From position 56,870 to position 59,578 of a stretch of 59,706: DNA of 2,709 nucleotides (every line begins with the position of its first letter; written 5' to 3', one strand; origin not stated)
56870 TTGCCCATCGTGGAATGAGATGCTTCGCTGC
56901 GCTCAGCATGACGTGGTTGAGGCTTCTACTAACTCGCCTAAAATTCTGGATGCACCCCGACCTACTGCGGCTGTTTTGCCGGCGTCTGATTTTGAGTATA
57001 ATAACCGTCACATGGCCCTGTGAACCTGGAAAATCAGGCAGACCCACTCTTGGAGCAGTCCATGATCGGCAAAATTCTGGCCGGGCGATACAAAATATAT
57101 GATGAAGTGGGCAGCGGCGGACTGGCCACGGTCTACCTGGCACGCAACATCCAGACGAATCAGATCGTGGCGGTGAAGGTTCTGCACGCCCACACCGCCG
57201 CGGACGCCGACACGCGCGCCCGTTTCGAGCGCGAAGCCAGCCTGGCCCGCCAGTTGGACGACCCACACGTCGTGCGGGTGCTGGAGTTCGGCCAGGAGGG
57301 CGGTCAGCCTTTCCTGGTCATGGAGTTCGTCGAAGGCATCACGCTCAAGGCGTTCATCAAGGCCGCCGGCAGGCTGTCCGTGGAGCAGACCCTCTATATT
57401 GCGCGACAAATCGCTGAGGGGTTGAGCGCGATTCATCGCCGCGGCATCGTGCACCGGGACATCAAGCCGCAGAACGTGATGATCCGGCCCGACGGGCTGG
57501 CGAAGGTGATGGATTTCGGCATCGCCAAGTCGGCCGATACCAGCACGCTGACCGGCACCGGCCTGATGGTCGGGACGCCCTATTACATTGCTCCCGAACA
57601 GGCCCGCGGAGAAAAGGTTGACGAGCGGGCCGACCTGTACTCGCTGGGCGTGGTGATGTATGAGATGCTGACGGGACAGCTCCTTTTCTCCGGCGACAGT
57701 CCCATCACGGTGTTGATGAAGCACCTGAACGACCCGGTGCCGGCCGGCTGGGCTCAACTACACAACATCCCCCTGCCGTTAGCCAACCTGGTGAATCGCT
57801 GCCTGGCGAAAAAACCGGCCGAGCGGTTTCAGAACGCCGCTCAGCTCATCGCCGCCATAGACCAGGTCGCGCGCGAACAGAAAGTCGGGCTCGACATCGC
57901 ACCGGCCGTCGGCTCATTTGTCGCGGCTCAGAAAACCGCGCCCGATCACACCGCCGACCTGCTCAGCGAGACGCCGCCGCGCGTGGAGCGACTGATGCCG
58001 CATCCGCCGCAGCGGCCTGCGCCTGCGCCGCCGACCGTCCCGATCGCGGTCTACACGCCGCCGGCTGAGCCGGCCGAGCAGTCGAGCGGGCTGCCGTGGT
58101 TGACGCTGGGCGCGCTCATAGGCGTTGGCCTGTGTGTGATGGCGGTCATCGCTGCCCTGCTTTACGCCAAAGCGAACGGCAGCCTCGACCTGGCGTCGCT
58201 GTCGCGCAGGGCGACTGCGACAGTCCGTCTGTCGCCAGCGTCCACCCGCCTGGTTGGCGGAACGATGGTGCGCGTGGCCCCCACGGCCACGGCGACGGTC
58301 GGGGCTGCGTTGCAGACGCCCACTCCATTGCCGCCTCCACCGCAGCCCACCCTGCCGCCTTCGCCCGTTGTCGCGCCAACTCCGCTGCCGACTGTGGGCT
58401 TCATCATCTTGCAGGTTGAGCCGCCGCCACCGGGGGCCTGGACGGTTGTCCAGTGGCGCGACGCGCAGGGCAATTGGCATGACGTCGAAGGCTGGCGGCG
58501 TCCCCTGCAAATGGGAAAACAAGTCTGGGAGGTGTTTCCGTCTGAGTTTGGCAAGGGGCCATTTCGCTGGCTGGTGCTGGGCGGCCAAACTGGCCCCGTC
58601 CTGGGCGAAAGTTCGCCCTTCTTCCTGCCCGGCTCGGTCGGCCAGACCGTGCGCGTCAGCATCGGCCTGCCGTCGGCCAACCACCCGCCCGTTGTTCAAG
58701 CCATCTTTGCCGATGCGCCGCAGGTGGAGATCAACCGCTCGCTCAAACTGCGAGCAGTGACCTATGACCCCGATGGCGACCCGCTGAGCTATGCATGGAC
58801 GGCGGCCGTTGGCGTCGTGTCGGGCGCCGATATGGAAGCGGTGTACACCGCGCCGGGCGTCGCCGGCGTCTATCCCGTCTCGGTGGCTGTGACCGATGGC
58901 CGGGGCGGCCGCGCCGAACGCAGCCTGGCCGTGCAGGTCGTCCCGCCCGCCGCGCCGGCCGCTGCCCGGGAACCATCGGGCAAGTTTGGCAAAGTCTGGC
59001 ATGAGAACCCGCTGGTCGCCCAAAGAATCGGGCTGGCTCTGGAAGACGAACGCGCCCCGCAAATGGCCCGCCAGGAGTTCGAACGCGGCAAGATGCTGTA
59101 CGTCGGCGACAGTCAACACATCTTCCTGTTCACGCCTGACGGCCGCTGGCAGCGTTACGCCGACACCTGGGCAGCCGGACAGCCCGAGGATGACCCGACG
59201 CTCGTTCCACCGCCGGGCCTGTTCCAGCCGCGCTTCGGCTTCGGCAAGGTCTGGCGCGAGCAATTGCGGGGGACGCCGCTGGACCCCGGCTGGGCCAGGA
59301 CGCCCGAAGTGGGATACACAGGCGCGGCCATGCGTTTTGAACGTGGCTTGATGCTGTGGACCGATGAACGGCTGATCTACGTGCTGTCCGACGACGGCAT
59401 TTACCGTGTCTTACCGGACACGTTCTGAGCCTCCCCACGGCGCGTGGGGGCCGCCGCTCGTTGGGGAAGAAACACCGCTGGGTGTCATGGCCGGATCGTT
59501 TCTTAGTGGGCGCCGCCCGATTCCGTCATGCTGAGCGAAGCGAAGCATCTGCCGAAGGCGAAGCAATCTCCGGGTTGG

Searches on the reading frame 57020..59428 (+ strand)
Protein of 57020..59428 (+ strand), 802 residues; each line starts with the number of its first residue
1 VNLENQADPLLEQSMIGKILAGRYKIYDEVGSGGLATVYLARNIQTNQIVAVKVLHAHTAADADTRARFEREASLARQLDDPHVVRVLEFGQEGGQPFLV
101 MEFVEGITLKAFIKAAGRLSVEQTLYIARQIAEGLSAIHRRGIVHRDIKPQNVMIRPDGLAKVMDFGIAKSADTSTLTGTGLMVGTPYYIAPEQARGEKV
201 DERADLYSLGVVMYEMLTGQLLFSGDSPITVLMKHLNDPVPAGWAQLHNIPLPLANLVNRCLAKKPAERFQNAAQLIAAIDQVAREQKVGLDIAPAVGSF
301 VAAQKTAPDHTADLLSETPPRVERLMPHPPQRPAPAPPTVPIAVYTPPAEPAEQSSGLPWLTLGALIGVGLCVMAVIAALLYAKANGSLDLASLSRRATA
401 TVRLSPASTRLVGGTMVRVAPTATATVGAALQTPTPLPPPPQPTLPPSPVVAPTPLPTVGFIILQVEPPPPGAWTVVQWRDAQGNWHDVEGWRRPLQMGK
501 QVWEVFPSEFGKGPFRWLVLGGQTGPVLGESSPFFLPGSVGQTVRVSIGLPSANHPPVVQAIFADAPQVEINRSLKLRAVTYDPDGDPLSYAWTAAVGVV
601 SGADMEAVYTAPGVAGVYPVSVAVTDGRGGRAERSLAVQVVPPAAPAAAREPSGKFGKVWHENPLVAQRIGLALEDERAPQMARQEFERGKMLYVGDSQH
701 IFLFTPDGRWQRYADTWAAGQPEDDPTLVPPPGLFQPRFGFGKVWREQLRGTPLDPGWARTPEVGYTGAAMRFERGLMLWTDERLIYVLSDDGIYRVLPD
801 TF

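Call 6: search_protein_families(library=pfam, proteins=[window:57020-59428:+], max_evalue=0.01)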
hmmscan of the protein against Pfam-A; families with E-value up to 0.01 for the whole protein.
window:57020-59428:+ (802 aa): 9 families
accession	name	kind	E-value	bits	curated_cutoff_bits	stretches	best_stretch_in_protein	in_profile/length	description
PF00069.31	Pkinase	-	3.5e-55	187.7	31.7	1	24-273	1-254/263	Protein kinase domain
PF07714.23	PK_Tyr_Ser-Thr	-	4.1e-39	134.9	23.1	1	26-270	3-249/258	Protein tyrosine and serine/threonine kinase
PF03109.22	ABC1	-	2.7e-09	37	22.9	1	96-175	142-220/244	ABC1 atypical kinase-like domain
PF01636.29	APH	-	2.5e-08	34.4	23.2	1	62-140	33-109/239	Phosphotransferase enzyme family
PF17963.7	Big_9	-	6.5e-06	27.4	23.6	1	554-637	1-87/89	Bacterial Ig domain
PF18911.6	PKD_4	-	2.9e-05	24.5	27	1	554-638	1-83/85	PKD domain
PF17667.7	Pkinase_fungal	-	0.00053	19.3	24.1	1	134-209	298-379/387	Fungal protein kinase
PF00801.26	PKD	-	0.0011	19.4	23.5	1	569-632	11-73/80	PKD domain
PF06293.20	Kdo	-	0.0013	18.6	21.3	1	91-161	82-161/207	Lipopolysaccharide kinase (Kdo/WaaP) family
